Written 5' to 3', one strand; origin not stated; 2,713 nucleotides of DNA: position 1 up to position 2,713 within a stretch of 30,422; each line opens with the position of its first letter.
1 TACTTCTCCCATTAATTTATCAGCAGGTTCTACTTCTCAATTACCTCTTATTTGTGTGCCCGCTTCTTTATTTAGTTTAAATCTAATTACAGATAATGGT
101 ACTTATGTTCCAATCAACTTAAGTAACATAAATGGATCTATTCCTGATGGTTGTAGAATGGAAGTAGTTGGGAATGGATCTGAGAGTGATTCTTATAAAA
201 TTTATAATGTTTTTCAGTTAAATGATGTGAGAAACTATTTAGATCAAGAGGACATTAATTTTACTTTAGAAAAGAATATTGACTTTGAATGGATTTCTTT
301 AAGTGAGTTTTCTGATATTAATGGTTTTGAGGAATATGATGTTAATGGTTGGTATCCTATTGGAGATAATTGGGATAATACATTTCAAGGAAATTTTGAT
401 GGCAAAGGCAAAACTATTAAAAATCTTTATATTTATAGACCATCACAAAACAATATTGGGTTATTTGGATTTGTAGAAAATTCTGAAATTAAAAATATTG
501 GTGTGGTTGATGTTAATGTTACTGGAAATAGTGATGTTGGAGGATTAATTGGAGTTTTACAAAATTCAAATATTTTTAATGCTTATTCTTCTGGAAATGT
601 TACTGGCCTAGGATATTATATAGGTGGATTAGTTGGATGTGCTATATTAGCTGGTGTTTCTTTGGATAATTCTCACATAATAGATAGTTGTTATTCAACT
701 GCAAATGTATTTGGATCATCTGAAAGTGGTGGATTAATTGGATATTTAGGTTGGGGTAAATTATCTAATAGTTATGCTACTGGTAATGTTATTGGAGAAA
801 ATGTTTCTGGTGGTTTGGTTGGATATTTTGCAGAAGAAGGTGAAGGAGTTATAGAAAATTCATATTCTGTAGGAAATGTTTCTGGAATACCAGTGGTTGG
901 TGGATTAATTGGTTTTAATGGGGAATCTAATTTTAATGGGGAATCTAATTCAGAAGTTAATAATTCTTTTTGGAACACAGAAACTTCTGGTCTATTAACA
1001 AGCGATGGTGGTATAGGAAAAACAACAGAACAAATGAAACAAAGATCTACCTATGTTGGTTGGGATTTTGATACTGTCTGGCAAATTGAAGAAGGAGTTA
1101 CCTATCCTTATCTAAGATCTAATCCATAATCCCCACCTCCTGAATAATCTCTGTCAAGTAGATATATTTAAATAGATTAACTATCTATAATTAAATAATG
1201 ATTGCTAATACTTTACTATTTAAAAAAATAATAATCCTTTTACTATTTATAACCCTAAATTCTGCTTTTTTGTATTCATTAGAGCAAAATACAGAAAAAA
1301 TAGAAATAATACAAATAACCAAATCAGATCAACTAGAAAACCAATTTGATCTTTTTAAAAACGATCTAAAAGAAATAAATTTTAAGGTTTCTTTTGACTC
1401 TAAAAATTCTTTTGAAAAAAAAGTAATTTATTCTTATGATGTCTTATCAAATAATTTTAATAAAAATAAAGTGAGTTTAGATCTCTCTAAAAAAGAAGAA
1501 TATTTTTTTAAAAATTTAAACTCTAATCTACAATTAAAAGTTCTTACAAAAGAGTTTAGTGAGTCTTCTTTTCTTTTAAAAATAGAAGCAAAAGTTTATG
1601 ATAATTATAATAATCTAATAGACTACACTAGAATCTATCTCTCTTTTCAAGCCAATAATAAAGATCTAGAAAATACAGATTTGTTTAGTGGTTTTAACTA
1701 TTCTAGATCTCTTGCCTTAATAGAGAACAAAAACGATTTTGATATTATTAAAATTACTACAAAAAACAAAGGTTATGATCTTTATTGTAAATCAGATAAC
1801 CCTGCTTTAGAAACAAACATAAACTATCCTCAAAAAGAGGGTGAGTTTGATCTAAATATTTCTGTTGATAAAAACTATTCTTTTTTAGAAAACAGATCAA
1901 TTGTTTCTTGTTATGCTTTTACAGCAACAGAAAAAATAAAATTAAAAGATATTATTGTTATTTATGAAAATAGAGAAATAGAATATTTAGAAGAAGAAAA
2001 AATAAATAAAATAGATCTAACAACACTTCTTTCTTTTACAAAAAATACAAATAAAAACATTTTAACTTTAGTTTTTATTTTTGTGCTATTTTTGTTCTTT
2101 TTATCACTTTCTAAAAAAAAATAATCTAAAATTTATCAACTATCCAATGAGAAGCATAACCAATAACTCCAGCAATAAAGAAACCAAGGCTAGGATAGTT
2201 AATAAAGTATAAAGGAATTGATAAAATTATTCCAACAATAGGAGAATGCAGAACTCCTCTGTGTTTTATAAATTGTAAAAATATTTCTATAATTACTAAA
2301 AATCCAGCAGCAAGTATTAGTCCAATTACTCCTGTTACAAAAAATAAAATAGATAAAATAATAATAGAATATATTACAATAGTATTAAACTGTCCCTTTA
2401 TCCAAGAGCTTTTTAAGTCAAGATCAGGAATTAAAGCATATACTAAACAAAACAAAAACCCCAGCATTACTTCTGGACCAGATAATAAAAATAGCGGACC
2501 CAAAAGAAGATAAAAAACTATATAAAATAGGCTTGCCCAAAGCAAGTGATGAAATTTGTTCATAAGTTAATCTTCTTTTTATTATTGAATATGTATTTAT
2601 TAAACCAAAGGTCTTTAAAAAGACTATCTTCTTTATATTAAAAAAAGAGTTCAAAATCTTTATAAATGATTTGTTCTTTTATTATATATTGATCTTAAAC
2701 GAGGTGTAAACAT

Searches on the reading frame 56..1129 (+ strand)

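Call 35: search_protein_families(library=pfam, proteins=[window:56-1129:+], max_evalue=0.01)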
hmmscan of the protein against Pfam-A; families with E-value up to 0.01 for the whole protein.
window:56-1129:+ (357 aa): 1 family
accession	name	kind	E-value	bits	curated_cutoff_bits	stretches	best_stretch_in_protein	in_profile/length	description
PF07581.17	Glug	-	4.4e-10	39.7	20.5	2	157-183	1-28/28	The GLUG motif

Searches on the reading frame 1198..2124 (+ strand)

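Call 35: search_protein_families(library=pfam, proteins=[window:1198-2124:+], max_evalue=0.01)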
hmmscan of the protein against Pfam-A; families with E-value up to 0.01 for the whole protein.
window:1198-2124:+ (308 aa): 1 family
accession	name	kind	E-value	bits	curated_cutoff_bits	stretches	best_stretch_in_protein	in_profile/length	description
PF17753.7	Ig_mannosidase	-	0.005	16.9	22.6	0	184-220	8-44/81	Ig-fold domain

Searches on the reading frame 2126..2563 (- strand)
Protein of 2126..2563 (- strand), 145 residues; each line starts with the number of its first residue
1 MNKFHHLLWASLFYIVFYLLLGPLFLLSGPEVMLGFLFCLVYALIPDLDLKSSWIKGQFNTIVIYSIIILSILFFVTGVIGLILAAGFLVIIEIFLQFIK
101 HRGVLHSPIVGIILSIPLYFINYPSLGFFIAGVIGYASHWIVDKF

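Call 35: search_protein_families(library=pfam, proteins=[window:2126-2563:-], max_evalue=0.01)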
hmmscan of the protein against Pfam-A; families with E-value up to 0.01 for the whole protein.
window:2126-2563:- (145 aa): 1 family
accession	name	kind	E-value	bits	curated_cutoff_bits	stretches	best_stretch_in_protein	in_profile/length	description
PF04307.19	YdjM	-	1.4e-09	38.1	29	1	1-144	1-107/176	YdjM inner membrane protein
